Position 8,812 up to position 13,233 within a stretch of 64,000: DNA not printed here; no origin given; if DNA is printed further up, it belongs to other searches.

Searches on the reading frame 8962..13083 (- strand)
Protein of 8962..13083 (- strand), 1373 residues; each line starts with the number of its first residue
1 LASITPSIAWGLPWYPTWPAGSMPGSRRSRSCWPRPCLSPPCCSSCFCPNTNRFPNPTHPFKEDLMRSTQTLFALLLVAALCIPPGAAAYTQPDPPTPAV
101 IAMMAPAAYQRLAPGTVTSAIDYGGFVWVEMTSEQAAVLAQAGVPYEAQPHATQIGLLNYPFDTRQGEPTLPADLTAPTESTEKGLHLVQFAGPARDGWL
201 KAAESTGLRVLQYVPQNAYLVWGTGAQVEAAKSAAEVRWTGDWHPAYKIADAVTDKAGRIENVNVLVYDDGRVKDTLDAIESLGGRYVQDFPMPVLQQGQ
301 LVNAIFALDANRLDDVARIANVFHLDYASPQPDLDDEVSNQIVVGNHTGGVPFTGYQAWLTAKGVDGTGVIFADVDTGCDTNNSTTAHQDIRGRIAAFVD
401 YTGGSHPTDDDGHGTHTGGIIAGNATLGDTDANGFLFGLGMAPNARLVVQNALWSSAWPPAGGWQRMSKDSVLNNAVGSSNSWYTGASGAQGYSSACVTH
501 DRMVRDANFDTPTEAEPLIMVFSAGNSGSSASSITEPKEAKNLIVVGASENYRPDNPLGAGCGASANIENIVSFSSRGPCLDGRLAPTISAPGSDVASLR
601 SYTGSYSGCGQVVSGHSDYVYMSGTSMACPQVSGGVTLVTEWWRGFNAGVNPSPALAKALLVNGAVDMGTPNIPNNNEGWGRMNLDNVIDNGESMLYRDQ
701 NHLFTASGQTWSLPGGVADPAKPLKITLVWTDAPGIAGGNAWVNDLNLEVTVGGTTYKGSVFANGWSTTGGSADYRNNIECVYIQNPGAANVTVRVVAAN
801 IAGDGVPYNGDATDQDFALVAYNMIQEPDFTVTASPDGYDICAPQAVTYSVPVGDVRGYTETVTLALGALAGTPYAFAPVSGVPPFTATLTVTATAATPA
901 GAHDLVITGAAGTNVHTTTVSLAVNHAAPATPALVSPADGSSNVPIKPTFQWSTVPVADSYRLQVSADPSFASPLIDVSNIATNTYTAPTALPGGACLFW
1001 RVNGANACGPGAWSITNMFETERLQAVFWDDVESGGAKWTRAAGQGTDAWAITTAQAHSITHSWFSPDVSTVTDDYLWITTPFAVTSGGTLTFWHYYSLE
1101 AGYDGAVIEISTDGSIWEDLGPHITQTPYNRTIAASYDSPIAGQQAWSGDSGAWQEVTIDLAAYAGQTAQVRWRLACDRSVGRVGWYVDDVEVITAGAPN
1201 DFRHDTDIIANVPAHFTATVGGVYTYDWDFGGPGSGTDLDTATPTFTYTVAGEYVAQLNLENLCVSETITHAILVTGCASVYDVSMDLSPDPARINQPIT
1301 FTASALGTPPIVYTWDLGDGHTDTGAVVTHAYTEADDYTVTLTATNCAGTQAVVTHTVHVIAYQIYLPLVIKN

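Call 50: search_protein_families(library=pfam, proteins=[window:8962-13083:-])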
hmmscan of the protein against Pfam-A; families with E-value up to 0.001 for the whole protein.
window:8962-13083:- (1373 aa): 4 families
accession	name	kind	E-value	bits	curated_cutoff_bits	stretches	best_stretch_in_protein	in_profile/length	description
PF00082.27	Peptidase_S8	-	3.6e-34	118.8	21.8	1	367-681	1-288/288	Subtilase family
PF18911.6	PKD_4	-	6.6e-17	61.8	27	1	1296-1359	17-82/85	PKD domain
PF00801.26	PKD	-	1.1e-15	57.9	23.5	2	1289-1355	7-76/80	PKD domain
PF20773.4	InhA-like_MAM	-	4e-09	36.7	26.9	1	1083-1197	57-166/191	Immune inhibitor A-like, MAM domain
